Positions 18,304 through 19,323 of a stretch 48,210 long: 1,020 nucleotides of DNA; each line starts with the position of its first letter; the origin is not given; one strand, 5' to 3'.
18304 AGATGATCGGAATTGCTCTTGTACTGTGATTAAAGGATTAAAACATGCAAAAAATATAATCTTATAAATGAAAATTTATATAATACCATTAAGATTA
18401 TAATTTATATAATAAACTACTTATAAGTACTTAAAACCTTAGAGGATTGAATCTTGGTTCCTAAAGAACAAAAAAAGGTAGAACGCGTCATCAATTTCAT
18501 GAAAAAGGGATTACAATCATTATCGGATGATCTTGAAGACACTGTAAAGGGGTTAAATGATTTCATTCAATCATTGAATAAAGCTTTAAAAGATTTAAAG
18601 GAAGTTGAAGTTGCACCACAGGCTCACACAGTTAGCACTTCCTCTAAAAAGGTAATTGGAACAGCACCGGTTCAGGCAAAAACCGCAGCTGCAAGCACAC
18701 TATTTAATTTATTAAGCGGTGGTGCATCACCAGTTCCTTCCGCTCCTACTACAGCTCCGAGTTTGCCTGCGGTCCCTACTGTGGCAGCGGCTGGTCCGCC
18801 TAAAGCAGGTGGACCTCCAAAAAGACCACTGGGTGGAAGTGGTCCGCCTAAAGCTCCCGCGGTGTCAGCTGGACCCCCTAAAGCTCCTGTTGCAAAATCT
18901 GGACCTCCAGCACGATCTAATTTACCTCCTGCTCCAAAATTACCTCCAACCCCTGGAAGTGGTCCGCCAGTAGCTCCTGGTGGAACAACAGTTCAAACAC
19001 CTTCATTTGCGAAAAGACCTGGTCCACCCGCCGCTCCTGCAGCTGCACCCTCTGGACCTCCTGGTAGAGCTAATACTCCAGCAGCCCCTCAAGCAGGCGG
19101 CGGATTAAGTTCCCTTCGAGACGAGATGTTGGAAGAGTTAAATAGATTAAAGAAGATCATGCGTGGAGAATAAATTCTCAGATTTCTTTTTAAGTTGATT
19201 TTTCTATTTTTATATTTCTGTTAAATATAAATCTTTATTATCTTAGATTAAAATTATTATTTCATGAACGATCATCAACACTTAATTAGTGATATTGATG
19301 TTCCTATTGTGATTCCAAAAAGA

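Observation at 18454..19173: G+C-rich GPPKAP-repeat protein with amphipathic .......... C-terminus, two genes upstream of an actin homologue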

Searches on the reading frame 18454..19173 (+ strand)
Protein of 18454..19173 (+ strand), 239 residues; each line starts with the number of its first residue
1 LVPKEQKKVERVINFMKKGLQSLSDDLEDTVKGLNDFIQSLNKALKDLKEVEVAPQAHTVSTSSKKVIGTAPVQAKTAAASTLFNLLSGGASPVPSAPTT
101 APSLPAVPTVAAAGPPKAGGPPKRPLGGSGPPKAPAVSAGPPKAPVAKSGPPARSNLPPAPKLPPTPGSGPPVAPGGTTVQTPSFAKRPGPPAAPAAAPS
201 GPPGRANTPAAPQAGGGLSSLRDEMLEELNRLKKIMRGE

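Call 5: search_protein_families(library=pfam, proteins=[window:18454-19173:+], max_evalue=0.01)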
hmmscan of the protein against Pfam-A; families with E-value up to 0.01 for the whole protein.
window:18454-19173:+ (239 aa): 1 family
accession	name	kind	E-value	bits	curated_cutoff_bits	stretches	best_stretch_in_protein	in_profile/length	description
PF24164.1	TMP_N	-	0.0079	17.1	27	0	17-67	22-70/82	Tape measure protein N-terminal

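Call 6: find_homologous_proteins(query=window:18454-19173:+, max_evalue=0.01)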
Query window:18454-19173:+ (239 aa): 210 proteins with E <= 0.01 among 8000 candidates; the best 120 are listed.
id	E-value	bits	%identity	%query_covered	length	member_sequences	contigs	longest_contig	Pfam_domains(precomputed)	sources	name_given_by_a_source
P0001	9.5e-107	374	79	100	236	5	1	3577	-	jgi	-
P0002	2.2e-103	363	75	100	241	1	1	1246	-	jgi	-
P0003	5.7e-98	345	79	100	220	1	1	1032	-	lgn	-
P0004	1.2e-91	325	74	100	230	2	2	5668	-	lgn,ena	-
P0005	1.5e-85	305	69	100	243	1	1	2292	-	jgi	jgi:hypothetical protein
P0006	1.1e-80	289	63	100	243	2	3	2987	-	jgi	jgi:hypothetical protein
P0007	4.7e-80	287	67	100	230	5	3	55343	-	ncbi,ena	-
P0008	9.9e-79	282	64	100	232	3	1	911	-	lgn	-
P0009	6.9e-75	270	67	100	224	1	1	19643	-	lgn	-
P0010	7.0e-75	270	64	100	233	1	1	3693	-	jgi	jgi:hypothetical protein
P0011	1.4e-74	269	67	100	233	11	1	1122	-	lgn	-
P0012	2.1e-74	268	64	100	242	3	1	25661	-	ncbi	-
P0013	2.3e-74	268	66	100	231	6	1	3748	-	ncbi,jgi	jgi:hypothetical protein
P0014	1.6e-73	265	64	100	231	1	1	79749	-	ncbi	-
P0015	2.6e-73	265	66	100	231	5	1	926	-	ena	-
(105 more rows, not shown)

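Call 9: find_related_loci(query=A1, collection=genome_contigs, flank=7000)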
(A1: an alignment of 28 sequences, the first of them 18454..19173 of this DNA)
Query A1 (239 aa) in genome_contigs; peptide patterns used: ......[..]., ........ (x = any residue, [..] = any of these).
350 stretches matched a pattern; 114 encode a relative of the query (tblastn E <= 1e-3); the best 80 are kept; 80 distinct loci.
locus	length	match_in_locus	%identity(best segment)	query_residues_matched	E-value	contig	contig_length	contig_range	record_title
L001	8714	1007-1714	79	1-239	9e-105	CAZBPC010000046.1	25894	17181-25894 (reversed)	MAG TPA_asm: uncultured archaeon isolate SRP214966_co1_316 genome assembly, contig: NODE_2721_length_25894_cov_15.260498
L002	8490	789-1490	68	1-239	5e-86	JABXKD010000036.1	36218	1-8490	MAG: Promethearchaeota archaeon isolate Hel_238_bin105 NODE_36_length_36218_cov_25.300683, whole genome shotgun sequence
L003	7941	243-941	67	1-239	3e-81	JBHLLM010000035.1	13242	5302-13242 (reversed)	MAG: Candidatus Hermodarchaeota archaeon isolate DZ1M.447 DZ1M.447@18610, whole genome shotgun sequence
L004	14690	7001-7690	67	1-239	7e-81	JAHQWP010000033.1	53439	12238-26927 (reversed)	MAG: Promethearchaeia archaeon isolate ABR11 NODE_145_length_53439_cov_6, whole genome shotgun sequence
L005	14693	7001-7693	64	1-239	2e-79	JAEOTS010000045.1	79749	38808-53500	MAG: Promethearchaeota archaeon isolate YT5_023 k127_11708617, whole genome shotgun sequence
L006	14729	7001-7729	69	1-239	3e-79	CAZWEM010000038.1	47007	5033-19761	MAG TPA_asm: uncultured archaeon isolate binchicken_co94_320 genome assembly, contig: NODE_926_length_47007_cov_7.283609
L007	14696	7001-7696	60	1-239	5e-75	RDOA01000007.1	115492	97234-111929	MAG: Promethearchaeota archaeon isolate DZG_bin1.240 NODE_7_length_115492_cov_21.185409, whole genome shotgun sequence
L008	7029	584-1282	64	1-239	2e-75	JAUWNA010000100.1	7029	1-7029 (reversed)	MAG: Promethearchaeota archaeon isolate CSMAG_2412 CSMAG_2412_k141_441928_length_7029_cov_9.5646, whole genome shotgun s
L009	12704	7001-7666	62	1-239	1e-74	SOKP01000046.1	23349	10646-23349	MAG: Promethearchaeota archaeon isolate E44_bin85 NODE_648_length_23349_cov_56.154589, whole genome shotgun sequence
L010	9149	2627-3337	64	1-239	9e-75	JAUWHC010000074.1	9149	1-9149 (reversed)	MAG: Promethearchaeota archaeon isolate CSMAG_2258 CSMAG_2258_k141_1426567_length_9149_cov_10.5742, whole genome shotgun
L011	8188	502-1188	60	1-239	2e-73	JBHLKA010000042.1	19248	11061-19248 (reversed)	MAG: Candidatus Hodarchaeota archaeon isolate DZ1B.205 DZ1B.205@8014, whole genome shotgun sequence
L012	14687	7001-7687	61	1-239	3e-73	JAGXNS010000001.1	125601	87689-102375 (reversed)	MAG: Promethearchaeota archaeon isolate bin49 NODE_1_length_125601_cov_161.237596, whole genome shotgun sequence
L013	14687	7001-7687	62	1-239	3e-72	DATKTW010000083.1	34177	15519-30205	MAG TPA_asm: Candidatus Nanopelagicaceae bacterium isolate SMAG_U14091 k141_2138494, whole genome shotgun sequence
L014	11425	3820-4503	60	1-239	3e-72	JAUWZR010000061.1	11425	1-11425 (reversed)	MAG: Promethearchaeota archaeon isolate CSMAG_2741 CSMAG_2741_k141_13260_length_11425_cov_12.7623, whole genome shotgun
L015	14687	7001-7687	62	1-239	1e-71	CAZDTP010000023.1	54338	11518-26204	MAG TPA_asm: uncultured archaeon isolate SRP214966_co7_76 genome assembly, contig: NODE_245_length_54338_cov_23.429085,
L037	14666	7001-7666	53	2-239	2e-57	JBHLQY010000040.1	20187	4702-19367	MAG: Candidatus Thorarchaeota archaeon isolate QM1B.325 QM1B.325@8622, whole genome shotgun sequence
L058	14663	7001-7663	52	2-239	2e-50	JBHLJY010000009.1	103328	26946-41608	MAG: Candidatus Hodarchaeota archaeon isolate DZ1B.199 DZ1B.199@315, whole genome shotgun sequence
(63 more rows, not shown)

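Call 23: predict_structure(alignment_id=A1)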
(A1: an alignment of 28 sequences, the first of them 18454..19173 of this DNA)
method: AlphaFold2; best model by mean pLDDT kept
length: 239 residues; sequences in the alignment: 28
mean_pLDDT: 61.3   pTM: 0.21
mean pLDDT of the five models: 61.3, 59.2, 59.0, 57.4, 56.8
residues with pLDDT >= 90: 38; 70-90: 35; 50-70: 78; < 50: 88
segments of 3 or more residues with pLDDT < 50: 54-61, 63-70, 74-77, 90-101, 106-115, 117-121, 123-129, 135-139, 175-178, 194-198, 200-202, 204-211
pLDDT, mean of each block of 10 residues (from residue 1): 81 94 89 93 81 46 45 49 56 42 40 41 47 52 53 64 63 49 53 50 43 60 91 92
secondary structure, 60 per line:
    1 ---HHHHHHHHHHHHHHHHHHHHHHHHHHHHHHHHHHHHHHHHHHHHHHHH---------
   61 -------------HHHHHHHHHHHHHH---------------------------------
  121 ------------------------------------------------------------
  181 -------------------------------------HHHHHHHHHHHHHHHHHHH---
elements in order: H4-51 H74-87 H218-236

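Call 24: search_protein_representatives(alignment_id=A1)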
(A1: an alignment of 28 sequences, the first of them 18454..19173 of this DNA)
Query: 28 sequences, 231 profile positions. Proteins with E-value up to 0.001 (for the whole library): 48; up to 1e-10: 30; up to 1e-30: 9. The best 48 are listed.
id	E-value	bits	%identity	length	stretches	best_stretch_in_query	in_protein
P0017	5.9e-106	370.1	-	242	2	1-144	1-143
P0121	9.6e-65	235.2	-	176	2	4-142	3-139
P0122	2.7e-60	220.7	-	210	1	3-231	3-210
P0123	1.4e-57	211.8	-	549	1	1-230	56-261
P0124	4.7e-56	206.8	-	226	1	4-231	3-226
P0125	7.6e-50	186.5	-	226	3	1-98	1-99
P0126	1.3e-46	175.9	-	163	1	16-147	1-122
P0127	4.7e-39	151.2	-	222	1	7-230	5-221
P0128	2.0e-37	145.9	-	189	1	1-108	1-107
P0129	1.5e-30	123.4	-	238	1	3-230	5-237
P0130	3.3e-29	119.0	-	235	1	5-227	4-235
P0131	1.7e-25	106.8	-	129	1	139-231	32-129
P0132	3.8e-20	89.3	-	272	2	6-202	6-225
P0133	5.0e-20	88.9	-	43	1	1-43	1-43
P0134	2.5e-19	86.6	-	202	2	3-167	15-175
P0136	7.3e-19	85.1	-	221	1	7-230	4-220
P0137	4.4e-18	82.6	-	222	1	8-231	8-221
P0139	1.5e-17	80.8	-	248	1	6-230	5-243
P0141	5.5e-17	79.0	-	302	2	9-164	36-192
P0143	1.7e-16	77.4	-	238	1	4-228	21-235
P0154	9.0e-08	48.8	-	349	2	178-231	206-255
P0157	2.7e-06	44.0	-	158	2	205-231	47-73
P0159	3.7e-06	43.5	-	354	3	190-231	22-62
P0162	1.7e-05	41.4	-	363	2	211-230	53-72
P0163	2.9e-05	40.6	-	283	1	5-231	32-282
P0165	6.2e-05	39.5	-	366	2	184-231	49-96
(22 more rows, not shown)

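Call 27: find_encoding_contigs(protein=P0137, flank=8000, max_places=3)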
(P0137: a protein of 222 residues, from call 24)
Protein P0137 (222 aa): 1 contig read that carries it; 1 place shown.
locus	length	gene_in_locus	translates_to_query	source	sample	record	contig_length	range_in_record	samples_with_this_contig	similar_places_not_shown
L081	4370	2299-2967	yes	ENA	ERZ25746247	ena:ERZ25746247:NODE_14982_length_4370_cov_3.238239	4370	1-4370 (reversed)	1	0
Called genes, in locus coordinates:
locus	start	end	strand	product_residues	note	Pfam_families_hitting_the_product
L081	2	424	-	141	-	?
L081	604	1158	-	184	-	PF02778:tRNA_int_endo_N, PF01974:tRNA_int_endo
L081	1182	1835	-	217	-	PF01865:PhoU_div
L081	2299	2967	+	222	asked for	-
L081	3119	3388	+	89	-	-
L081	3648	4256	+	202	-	-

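Call 28: find_encoding_contigs(protein=P0129, flank=8000, max_places=2)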
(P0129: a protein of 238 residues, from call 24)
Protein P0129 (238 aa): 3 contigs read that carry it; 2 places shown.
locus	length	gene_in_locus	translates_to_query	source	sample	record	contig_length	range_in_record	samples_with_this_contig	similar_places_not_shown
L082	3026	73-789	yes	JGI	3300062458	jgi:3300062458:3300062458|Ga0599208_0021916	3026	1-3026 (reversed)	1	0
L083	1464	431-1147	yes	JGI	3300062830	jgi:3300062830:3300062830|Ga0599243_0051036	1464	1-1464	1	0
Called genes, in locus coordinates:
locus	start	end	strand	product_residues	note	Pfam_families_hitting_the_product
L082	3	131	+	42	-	?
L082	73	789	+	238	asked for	-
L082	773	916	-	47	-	-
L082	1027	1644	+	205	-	PF04191:PEMT, PF04140:ICMT, PF01222:ERG4_ERG24 (weak)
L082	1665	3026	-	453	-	?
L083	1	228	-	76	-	?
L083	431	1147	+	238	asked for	-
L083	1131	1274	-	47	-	-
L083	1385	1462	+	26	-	?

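Call 29: find_encoding_contigs(protein=P0136, flank=8000, max_places=2)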
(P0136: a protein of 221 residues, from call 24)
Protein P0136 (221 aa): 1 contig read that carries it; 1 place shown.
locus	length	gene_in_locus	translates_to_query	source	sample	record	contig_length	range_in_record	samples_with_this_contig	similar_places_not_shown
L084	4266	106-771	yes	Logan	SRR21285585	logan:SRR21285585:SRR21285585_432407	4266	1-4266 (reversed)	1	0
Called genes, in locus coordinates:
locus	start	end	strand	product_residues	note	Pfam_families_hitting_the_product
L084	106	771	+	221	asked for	-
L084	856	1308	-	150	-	PF02391:MoaE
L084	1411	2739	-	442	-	-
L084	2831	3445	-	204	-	PF02778:tRNA_int_endo_N, PF01974:tRNA_int_endo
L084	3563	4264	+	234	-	?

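Call 30: find_encoding_contigs(protein=P0143, flank=8000, max_places=2)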
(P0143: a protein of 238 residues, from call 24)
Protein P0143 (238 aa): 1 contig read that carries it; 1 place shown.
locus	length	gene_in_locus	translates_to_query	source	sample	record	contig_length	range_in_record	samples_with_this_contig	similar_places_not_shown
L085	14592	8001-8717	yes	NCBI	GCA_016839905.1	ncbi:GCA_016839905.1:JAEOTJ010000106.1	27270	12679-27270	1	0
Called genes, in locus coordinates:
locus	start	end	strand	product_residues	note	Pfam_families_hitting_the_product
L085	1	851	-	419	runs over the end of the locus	PF00171:Aldedh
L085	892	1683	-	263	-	PF00696:AA_kinase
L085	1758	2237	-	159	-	-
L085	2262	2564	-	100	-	-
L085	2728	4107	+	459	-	PF00155:Aminotran_1_2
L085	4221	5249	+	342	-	PF00626:Gelsolin, PF25480:DUF7904 (faint), PF00626:Gelsolin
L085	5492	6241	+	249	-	-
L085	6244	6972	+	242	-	-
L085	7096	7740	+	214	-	PF01380:SIS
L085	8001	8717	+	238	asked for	PF02095:Extensin_1 (weak)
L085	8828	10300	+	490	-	PF04015:DUF362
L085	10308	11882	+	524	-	-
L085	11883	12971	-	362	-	PF01118:Semialdhyde_dh, PF02774:Semialdhyde_dhC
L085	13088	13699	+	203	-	-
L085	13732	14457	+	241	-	-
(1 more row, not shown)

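Call 31: find_encoding_contigs(protein=P0139, flank=8000, max_places=2)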
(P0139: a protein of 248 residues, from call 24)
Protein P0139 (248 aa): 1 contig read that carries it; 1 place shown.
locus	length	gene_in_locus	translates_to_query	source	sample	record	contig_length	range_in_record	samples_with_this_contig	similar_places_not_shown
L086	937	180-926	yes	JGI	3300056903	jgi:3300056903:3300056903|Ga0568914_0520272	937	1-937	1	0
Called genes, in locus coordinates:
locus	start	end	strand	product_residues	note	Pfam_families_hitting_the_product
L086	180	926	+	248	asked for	-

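Call 32: search_protein_families(library=pfam, proteins=[P0154, P0159, P0162, P0165, P0157, P0123, P0141, P0163], max_evalue=0.05)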
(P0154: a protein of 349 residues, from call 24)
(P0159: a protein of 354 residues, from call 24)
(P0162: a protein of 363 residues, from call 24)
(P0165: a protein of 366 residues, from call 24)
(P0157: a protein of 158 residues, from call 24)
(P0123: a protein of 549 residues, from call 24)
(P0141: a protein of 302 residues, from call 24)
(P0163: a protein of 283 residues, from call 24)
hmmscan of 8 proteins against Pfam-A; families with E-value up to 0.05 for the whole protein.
P0154 (349 aa): 2 families
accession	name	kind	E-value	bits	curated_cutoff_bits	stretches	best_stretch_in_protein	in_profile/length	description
PF00071.28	Ras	-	5.5e-10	39.5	21.6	1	5-105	32-135/162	Ras family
PF08477.19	Roc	-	2.8e-08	34.4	27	1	5-84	32-116/119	Ras of Complex, Roc, domain of DAPkinase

P0159 (354 aa): 0 families

P0162 (363 aa): 0 families

P0165 (366 aa): 0 families

P0157 (158 aa): 0 families

P0123 (549 aa): 4 families
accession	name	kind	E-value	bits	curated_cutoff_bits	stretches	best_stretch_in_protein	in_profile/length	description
PF13676.11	TIR_2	-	6.3e-18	65.9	28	1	427-534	2-108/122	TIR domain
PF08937.16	ThsB_TIR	-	0.012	16.5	21.2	1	461-502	41-85/100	Thoeris protein ThsB, TIR-like domain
PF19762.4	DUF6249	-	0.012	16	33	1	4-65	1-57/104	Domain of unknown function (DUF6249)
PF02646.22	RmuC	-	0.013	15.1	26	0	76-135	229-287/291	RmuC family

P0141 (302 aa): 1 family
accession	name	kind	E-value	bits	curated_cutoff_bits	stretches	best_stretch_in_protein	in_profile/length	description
PF19591.4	DUF6096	-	0.019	15.6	27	1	34-86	71-122/130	Family of unknown function (DUF6096)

P0163 (283 aa): 0 families

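Call 33: find_encoding_contigs(protein=P0159, flank=6000, max_places=2)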
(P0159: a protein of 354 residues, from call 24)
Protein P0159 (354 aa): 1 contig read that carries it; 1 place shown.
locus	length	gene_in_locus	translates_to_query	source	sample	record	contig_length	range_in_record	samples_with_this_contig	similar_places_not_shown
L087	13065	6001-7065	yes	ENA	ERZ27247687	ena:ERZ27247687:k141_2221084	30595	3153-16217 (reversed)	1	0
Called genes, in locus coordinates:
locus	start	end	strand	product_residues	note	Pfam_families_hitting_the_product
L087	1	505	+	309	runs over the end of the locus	-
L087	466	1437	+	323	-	-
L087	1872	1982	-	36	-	-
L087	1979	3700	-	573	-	-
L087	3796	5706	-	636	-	PF07944:Beta-AFase-like_GH127_cat, PF20736:Glyco_hydro127M, PF20737:Glyco_hydro127C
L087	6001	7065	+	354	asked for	-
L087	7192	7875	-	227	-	PF22043:DUF6935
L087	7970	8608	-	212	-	-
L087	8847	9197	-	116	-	PF00313:CSD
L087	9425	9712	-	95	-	-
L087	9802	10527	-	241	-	-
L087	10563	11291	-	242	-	-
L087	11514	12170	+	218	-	PF23023:Anti-Pycsar_Apyc1 (weak), PF00753:Lactamase_B, PF19583:ODP (weak), PF12706:Lactamase_B_2 (weak)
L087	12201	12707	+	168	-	PF14539:DUF4442 (weak), PF13622:4HBT_3 (weak), PF03061:4HBT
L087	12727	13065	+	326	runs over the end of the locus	PF00561:Abhydrolase_1 (faint)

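Call 34: find_encoding_contigs(protein=P0154, flank=6000, max_places=2)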
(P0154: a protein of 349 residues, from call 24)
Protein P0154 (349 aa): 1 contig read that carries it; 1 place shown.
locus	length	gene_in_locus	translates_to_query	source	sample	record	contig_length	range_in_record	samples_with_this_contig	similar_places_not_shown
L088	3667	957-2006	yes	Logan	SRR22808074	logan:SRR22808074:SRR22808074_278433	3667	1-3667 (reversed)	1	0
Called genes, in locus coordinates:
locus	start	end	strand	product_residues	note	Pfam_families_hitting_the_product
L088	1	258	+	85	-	?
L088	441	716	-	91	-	-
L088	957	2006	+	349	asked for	PF00071:Ras, PF08477:Roc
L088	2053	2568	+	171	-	-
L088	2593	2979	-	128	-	-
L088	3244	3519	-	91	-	-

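Call 42: find_homologous_proteins(query=A2, max_evalue=0.001)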
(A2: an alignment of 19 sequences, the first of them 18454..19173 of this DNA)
Query A2 (19 sequences) (239 aa, profile of the alignment): 206 proteins with E <= 0.001 among 8000 candidates; the best 120 are listed.
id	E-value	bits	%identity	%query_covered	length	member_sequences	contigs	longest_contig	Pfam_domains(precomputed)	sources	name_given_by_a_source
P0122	5.0e-56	208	58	40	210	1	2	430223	-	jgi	jgi:hypothetical protein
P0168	5.1e-56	208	57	41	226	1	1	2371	-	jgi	-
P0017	1.2e-55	207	64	100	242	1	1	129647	-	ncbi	-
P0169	1.3e-55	207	68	37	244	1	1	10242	-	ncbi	-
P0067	3.5e-55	205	72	43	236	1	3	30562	-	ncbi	ncbi:MAG: hypothetical protein ACFFCY_15945 [Promethearchaeota archaeon]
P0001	7.1e-55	204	79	100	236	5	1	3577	-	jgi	-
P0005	2.8e-54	202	69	100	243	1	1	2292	-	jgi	jgi:hypothetical protein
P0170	3.5e-54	202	61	41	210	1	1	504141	-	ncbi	-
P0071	5.0e-54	201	59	100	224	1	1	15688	-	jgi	jgi:hypothetical protein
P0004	6.9e-54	201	74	100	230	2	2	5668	-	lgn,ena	-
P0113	7.3e-54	201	59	100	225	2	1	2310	-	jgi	jgi:hypothetical protein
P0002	1.3e-53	200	75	100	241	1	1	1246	-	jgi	-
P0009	1.3e-53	200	67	100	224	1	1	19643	-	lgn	-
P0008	1.5e-53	200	64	100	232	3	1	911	-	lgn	-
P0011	1.7e-53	200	67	100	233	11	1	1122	-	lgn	-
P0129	2.2e-48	183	90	9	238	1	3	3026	-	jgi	jgi:hypothetical protein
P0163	4.0e-47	179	29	98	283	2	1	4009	-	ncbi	-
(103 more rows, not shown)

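Call 43: find_encoding_contigs(protein=P0170, flank=8000, max_places=2)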
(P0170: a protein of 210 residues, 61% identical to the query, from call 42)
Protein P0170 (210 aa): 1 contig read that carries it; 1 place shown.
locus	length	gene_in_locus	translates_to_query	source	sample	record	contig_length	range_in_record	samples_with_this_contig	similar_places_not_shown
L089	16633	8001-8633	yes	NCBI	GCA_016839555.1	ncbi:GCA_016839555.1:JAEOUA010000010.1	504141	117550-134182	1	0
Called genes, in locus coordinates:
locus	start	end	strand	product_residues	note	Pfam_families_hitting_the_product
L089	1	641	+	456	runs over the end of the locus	PF01565:FAD_binding_4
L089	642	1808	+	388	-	PF13183:Fer4_8, PF02754:CCG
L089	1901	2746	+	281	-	PF01261:AP_endonuc_2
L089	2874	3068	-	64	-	-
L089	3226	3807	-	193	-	PF13580:SIS_2 (faint), PF01380:SIS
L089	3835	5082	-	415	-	PF01895:PhoU (weak), PF02080:TrkA_C (weak), PF01895:PhoU, PF02080:TrkA_C (weak)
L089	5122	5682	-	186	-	PF01769:MgtE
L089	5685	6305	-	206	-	PF01769:MgtE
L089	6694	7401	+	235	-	PF00156:Pribosyltran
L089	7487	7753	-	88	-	-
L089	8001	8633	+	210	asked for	-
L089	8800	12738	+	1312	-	-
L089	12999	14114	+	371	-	PF00022:Actin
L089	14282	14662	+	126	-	-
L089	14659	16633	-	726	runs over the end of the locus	PF01751:Toprim, PF01131:Topoisom_bac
